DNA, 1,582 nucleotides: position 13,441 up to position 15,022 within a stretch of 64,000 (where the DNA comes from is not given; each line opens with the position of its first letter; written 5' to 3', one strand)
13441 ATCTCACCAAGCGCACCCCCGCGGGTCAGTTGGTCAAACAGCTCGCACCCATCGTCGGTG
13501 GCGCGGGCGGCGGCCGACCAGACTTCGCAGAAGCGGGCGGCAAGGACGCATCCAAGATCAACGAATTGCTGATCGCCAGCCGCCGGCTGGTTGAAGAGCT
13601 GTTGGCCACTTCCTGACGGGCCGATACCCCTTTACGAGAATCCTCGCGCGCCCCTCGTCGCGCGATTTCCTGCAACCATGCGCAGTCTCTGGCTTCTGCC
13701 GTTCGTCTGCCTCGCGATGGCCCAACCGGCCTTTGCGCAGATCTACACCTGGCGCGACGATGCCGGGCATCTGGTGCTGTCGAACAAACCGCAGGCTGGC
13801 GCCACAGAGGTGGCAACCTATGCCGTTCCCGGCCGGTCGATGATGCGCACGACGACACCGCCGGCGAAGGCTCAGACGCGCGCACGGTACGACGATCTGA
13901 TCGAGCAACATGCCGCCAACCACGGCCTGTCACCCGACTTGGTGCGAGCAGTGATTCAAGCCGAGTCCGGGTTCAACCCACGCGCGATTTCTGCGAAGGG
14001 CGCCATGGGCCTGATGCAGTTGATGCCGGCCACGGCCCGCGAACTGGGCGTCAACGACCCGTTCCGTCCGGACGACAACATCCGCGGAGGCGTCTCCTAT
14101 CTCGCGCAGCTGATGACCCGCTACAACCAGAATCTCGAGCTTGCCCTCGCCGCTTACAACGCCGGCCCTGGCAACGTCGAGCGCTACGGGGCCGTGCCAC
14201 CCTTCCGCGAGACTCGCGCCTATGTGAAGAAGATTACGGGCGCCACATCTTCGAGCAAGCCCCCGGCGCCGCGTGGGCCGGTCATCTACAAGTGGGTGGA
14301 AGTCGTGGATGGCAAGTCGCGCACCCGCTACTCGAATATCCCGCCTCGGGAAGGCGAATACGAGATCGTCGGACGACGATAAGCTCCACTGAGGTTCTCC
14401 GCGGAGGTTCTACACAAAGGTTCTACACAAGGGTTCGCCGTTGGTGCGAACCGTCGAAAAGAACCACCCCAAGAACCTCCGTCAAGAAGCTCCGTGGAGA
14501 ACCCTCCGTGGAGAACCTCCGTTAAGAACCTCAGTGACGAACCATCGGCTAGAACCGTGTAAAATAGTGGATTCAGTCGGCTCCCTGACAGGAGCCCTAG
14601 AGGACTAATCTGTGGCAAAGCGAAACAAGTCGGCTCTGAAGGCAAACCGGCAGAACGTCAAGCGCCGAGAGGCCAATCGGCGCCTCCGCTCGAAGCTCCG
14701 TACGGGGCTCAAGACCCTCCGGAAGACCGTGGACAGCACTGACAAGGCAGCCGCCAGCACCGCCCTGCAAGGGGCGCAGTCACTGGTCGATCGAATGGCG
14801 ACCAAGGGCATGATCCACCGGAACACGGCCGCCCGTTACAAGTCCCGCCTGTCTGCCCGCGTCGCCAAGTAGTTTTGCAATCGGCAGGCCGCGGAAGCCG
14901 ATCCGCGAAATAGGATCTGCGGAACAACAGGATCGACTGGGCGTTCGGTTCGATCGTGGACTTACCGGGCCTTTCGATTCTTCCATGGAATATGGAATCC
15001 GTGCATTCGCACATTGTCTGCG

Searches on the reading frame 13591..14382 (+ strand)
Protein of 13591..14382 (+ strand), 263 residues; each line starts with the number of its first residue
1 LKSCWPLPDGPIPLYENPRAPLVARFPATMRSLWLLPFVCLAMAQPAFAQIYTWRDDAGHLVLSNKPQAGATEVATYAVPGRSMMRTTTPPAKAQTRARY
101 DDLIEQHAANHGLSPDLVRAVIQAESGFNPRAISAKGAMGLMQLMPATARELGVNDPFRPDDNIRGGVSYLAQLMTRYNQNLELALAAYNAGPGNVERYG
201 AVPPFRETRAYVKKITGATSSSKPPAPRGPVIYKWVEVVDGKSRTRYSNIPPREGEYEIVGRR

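Call 90: search_protein_families(library=pfam, proteins=[window:13591-14382:+], max_evalue=0.01)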
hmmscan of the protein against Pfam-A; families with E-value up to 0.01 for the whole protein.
window:13591-14382:+ (263 aa): 3 families
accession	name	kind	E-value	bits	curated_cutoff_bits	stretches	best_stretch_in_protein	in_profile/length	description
PF01464.25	SLT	-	1.7e-32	111.9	21.3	1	103-208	2-113/117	Transglycosylase SLT domain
PF13511.11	DUF4124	-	7.1e-08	33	22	1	39-95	2-51/56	Domain of unknown function (DUF4124)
PF13406.11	SLT_2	-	0.01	15.5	24.3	0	134-155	151-172/292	Transglycosylase SLT domain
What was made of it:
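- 14380..14382 (+): TAA stop codon of the SLT-domain (lytic transglycosylase) gene 13591-14382. The array starts 5 nt after it. Pfam SLT match 1.7e-32 (call 90).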

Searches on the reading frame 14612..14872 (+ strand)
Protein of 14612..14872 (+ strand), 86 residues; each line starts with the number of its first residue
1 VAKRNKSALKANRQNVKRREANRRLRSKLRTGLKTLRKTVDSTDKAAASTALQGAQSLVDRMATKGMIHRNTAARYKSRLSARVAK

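Call 11: find_encoding_contigs(protein=window:14612-14872:+, flank=6000, max_places=10)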
Protein window:14612-14872:+ (86 aa): 6 contigs read that carry it; 6 places shown.
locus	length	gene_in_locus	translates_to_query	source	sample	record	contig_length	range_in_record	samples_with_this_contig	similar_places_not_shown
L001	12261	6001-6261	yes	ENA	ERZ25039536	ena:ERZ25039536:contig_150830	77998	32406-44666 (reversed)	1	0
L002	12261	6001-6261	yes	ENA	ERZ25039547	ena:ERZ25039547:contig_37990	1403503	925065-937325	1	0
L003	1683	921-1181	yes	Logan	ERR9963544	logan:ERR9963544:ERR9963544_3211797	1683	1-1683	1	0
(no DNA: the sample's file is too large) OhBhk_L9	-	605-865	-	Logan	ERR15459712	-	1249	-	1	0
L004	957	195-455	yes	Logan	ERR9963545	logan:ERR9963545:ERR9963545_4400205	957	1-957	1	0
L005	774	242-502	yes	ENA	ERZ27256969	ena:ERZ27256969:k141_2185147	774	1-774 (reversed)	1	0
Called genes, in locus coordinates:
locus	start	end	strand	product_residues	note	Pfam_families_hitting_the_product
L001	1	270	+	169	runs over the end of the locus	PF01063:Aminotran_4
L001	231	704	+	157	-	PF01063:Aminotran_4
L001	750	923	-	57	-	-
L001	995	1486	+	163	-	PF00437:T2SSE, PF13191:AAA_16 (weak), PF06414:Zeta_toxin (faint)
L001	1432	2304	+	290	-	-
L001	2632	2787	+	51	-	-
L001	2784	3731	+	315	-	PF01411:tRNA-synt_2c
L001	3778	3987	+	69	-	-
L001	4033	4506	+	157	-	PF07973:tRNA_SAD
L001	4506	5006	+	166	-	PF02272:DHHA1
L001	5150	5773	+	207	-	PF01464:SLT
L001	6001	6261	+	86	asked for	PF01649:Ribosomal_S20p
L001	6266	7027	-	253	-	PF00072:Response_reg, PF04397:LytTR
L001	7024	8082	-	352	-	PF06580:His_kinase, PF02518:HATPase_c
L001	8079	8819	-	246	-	PF02276:CytoC_RC (weak), PF13174:TPR_6 (faint), PF13428:TPR_14 (faint), PF14559:TPR_19 (weak)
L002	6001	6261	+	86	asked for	PF01649:Ribosomal_S20p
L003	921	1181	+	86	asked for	PF01649:Ribosomal_S20p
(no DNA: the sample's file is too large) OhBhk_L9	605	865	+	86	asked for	PF01649:Ribosomal_S20p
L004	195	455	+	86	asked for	PF01649:Ribosomal_S20p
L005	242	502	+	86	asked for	PF01649:Ribosomal_S20p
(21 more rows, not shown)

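Call 33: find_homologous_proteins(query=window:14612-14872:+, max_evalue=1e-8)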
Query window:14612-14872:+ (86 aa): 4567 proteins with E <= 1e-8 among 4689 candidates; the best 120 are listed.
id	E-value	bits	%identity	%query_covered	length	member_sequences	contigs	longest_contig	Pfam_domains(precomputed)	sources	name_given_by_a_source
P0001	2.5e-41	156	99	100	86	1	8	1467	PF01649.24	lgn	-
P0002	3.1e-40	152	98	100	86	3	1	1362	PF01649.24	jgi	-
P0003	2.7e-37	143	92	100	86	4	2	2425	PF01649.24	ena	-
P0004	3.1e-36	140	88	100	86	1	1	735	PF01649.24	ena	-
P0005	2.6e-35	137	90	100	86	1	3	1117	PF01649.24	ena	-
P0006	4.8e-35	136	88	100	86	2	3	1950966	PF01649.24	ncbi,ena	-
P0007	5.1e-35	136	87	100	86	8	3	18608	PF01649.24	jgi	jgi:small subunit ribosomal protein S20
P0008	6.7e-35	136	87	100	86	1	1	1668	PF01649.24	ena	-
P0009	7.8e-35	135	87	100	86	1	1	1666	PF01649.24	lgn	-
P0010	1.4e-34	135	86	100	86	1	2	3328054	PF01649.24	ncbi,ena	-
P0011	1.5e-34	134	87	100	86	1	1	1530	PF01649.24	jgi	jgi:small subunit ribosomal protein S20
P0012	1.9e-34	134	86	100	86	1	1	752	PF01649.24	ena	-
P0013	2.0e-34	134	84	100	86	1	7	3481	PF01649.24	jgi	jgi:small subunit ribosomal protein S20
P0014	7.7e-34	132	87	100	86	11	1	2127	PF01649.24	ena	-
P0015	9.0e-34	132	86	100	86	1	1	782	PF01649.24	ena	-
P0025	4.0e-33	130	87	100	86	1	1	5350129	PF01649.24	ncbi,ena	-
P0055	4.5e-32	127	80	100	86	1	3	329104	PF01649.24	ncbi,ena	-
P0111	4.8e-30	120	74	100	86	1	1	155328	PF01649.24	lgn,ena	-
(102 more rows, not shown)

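Call 34: find_encoding_contigs(protein=P0006, flank=10000, max_places=1)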
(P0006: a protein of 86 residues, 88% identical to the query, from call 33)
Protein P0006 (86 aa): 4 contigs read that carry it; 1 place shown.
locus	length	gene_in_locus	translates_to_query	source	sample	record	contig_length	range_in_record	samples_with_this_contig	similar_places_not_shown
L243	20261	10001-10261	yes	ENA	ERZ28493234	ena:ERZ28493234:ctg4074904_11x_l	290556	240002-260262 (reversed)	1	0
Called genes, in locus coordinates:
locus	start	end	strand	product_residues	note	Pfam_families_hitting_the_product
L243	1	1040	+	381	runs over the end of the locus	PF00226:DnaJ, PF01556:DnaJ_C, PF00684:DnaJ_CXXCXGXG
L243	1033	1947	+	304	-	PF06325:PrmA, PF05175:MTS, PF13489:Methyltransf_23 (weak), PF13649:Methyltransf_25, PF13847:Methyltransf_31 (weak)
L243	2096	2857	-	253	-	PF06267:DUF1028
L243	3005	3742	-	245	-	PF20260:PUA_4, PF04452:Methyltrans_RNA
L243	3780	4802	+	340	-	PF00069:Pkinase, PF07714:PK_Tyr_Ser-Thr, PF01636:APH (faint), PF03109:ABC1 (weak)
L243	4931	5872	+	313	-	PF01063:Aminotran_4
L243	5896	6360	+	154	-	PF21982:RecX_HTH1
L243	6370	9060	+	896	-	PF01411:tRNA-synt_2c, PF07973:tRNA_SAD, PF02272:DHHA1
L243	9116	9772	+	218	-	PF13511:DUF4124 (weak), PF01464:SLT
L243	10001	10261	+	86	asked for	PF01649:Ribosomal_S20p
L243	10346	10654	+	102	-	PF03551:PadR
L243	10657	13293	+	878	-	PF12704:MacB_PCD, PF02687:FtsX, PF12704:MacB_PCD, PF02687:FtsX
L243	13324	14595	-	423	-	PF05569:Peptidase_M56, PF03544:TonB_C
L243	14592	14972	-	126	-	PF03965:Penicillinase_R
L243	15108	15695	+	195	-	-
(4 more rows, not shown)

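Call 35: find_encoding_contigs(protein=P0010, flank=10000, max_places=1)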
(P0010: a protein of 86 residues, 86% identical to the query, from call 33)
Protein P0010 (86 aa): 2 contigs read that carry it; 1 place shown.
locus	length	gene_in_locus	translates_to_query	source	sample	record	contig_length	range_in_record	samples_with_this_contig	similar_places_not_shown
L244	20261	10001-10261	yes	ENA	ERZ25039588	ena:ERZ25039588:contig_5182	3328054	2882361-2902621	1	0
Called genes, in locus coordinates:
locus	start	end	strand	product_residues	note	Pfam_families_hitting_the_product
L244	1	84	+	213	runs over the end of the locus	PF01025:GrpE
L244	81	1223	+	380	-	PF00226:DnaJ, PF01556:DnaJ_C, PF15777:Anti-TRAP (faint), PF00684:DnaJ_CXXCXGXG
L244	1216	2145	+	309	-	PF06325:PrmA, PF05175:MTS, PF13489:Methyltransf_23 (weak), PF13847:Methyltransf_31, PF08241:Methyltransf_11 (faint), PF08242:Methyltransf_12 (weak), PF13649:Methyltransf_25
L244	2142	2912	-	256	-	PF06267:DUF1028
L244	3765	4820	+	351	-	PF00069:Pkinase, PF07714:PK_Tyr_Ser-Thr, PF01636:APH (faint), PF03109:ABC1 (weak)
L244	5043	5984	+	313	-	PF01063:Aminotran_4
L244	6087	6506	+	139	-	-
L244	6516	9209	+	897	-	PF01411:tRNA-synt_2c, PF07973:tRNA_SAD, PF02272:DHHA1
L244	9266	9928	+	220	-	PF13511:DUF4124 (weak), PF01464:SLT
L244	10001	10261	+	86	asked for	PF01649:Ribosomal_S20p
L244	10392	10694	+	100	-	PF03551:PadR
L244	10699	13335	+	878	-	PF12704:MacB_PCD, PF02687:FtsX, PF12704:MacB_PCD, PF02687:FtsX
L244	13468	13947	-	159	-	PF04306:DUF456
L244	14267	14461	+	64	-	-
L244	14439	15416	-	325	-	PF06144:DNA_pol3_delta (weak)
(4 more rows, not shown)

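Call 36: find_encoding_contigs(protein=P0025, flank=10000, max_places=1)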
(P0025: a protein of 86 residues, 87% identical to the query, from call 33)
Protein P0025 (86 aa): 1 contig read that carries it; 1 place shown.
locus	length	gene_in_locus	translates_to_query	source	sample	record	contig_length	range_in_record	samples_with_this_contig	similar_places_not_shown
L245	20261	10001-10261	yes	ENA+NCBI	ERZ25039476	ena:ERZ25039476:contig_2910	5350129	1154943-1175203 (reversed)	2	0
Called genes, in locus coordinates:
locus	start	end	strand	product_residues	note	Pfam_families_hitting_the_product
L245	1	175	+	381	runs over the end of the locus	PF00226:DnaJ, PF01556:DnaJ_C, PF00684:DnaJ_CXXCXGXG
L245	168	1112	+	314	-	PF06325:PrmA, PF05175:MTS, PF13489:Methyltransf_23 (weak), PF08241:Methyltransf_11, PF08242:Methyltransf_12, PF13649:Methyltransf_25, PF13847:Methyltransf_31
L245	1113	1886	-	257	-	PF06267:DUF1028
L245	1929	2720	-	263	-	PF20260:PUA_4, PF04452:Methyltrans_RNA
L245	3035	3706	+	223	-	PF00069:Pkinase, PF07714:PK_Tyr_Ser-Thr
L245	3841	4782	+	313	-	PF01063:Aminotran_4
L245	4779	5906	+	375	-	PF00437:T2SSE, PF13191:AAA_16 (weak)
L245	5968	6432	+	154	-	PF21982:RecX_HTH1, PF02631:RecX_HTH2 (faint)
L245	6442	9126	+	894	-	PF01411:tRNA-synt_2c, PF07973:tRNA_SAD, PF02272:DHHA1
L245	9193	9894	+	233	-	PF13511:DUF4124, PF01464:SLT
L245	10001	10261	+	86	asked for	PF01649:Ribosomal_S20p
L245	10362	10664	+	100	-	PF03551:PadR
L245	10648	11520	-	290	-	-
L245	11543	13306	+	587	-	PF02687:FtsX, PF12704:MacB_PCD, PF02687:FtsX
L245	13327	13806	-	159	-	PF04306:DUF456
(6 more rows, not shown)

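Call 37: find_encoding_contigs(protein=P0055, flank=10000, max_places=1)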
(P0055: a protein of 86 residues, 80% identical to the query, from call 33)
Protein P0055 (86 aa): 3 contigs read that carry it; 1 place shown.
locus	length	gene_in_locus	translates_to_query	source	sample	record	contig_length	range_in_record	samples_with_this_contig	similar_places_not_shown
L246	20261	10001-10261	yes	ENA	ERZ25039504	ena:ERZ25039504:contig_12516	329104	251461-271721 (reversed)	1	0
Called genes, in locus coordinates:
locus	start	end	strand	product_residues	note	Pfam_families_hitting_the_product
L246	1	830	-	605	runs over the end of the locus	PF26550:Tricorn_2nd (faint), PF26549:Tricorn_N, PF07676:PD40 (weak), PF26549:Tricorn_N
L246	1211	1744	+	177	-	-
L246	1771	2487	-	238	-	PF20260:PUA_4, PF04452:Methyltrans_RNA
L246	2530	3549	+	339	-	PF00069:Pkinase, PF07714:PK_Tyr_Ser-Thr, PF01636:APH (faint), PF03109:ABC1 (weak)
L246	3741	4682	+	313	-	PF01063:Aminotran_4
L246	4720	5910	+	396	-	PF00437:T2SSE, PF13191:AAA_16 (weak)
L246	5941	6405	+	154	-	PF21982:RecX_HTH1, PF02631:RecX_HTH2 (weak)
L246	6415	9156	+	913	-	PF01411:tRNA-synt_2c, PF07973:tRNA_SAD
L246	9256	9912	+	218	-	PF13511:DUF4124 (weak), PF01464:SLT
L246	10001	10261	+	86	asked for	PF01649:Ribosomal_S20p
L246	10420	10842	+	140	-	PF03551:PadR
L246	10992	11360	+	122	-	-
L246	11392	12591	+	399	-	PF12704:MacB_PCD (weak), PF02687:FtsX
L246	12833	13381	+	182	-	PF02687:FtsX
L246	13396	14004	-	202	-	-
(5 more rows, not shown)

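Call 38: find_encoding_contigs(protein=P0111, flank=10000, max_places=1)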
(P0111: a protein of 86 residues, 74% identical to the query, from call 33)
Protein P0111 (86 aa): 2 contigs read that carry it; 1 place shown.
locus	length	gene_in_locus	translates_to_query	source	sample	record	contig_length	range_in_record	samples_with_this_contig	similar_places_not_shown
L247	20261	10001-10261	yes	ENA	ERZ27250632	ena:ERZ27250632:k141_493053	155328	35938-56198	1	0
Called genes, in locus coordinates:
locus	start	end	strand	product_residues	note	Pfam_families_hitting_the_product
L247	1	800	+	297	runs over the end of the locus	PF06325:PrmA, PF05175:MTS (weak), PF13649:Methyltransf_25, PF13847:Methyltransf_31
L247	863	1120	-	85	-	-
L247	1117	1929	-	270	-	PF06267:DUF1028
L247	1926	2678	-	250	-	PF20260:PUA_4, PF04452:Methyltrans_RNA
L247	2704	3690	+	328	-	PF00069:Pkinase, PF07714:PK_Tyr_Ser-Thr, PF01636:APH (faint), PF03109:ABC1 (weak)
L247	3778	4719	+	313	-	PF01063:Aminotran_4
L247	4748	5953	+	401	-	PF00437:T2SSE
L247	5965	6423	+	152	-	PF21982:RecX_HTH1, PF02631:RecX_HTH2 (weak)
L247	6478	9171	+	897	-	PF01411:tRNA-synt_2c, PF07973:tRNA_SAD, PF02272:DHHA1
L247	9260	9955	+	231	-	PF13511:DUF4124, PF01464:SLT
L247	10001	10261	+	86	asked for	PF01649:Ribosomal_S20p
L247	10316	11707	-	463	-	-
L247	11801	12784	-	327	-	PF06144:DNA_pol3_delta (faint)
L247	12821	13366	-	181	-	PF04390:LptE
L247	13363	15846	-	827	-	PF00133:tRNA-synt_1, PF01406:tRNA-synt_1e (faint), PF01921:tRNA-synt_1f (faint), PF09334:tRNA-synt_1g, PF13603:tRNA-synt_1_2, PF00133:tRNA-synt_1, PF09334:tRNA-synt_1g (weak), PF08264:Anticodon_1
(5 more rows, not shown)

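Call 54: search_protein_families(library=pfam, alignment_id=A1, max_evalue=0.0001)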
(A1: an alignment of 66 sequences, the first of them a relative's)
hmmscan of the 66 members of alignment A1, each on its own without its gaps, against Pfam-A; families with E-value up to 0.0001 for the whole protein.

A. member 1, L001:6001-6258:+ (86 aa): 1 family
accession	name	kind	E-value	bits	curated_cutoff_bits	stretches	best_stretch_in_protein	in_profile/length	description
PF01649.23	Ribosomal_S20p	-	1.3e-23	83.9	29.5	1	5-84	3-82/83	Ribosomal protein S20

B. families by the number of members that match (of 66 scanned): 83 families (the first 25 are shown)
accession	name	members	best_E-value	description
PF00501.34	AMP-binding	3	1e-88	AMP-binding enzyme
PF07676.18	PD40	3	2e-28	WD40-like Beta Propeller Repeat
PF04389.22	Peptidase_M28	2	1.3e-36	Peptidase family M28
PF00756.26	Esterase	2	9.5e-29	Putative esterase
PF12704.14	MacB_PCD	2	6.2e-28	MacB-like periplasmic core domain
PF00326.27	Peptidase_S9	2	1.3e-25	Prolyl oligopeptidase family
PF01546.33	Peptidase_M20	2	1.4e-25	Peptidase family M20/M25/M40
PF03551.20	PadR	2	7e-16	Transcriptional regulator PadR-like family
PF07687.19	M20_dimer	2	5.7e-12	Peptidase dimerisation domain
PF12146.15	Hydrolase_4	2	3.9e-05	Serine aminopeptidase, S33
PF01011.28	PQQ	1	5.9e-208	Glucose/ethanol/alcohol dehydrogenase, beta-propeller domain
PF00285.26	Citrate_synt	1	2.7e-131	Citrate synthase, C-terminal domain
PF07994.18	NAD_binding_5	1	3.4e-99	Myo-inositol-1-phosphate synthase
PF00266.25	Aminotran_5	1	8.9e-82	Aminotransferase class-V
PF00557.29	Peptidase_M24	1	2.5e-64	Metallopeptidase family M24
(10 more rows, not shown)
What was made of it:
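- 14612..14872 (+): rpsT (ribosomal protein S20), GTG start. Pfam Ribosomal_S20p 1.3e-23 (call 54); homologues (call 33).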
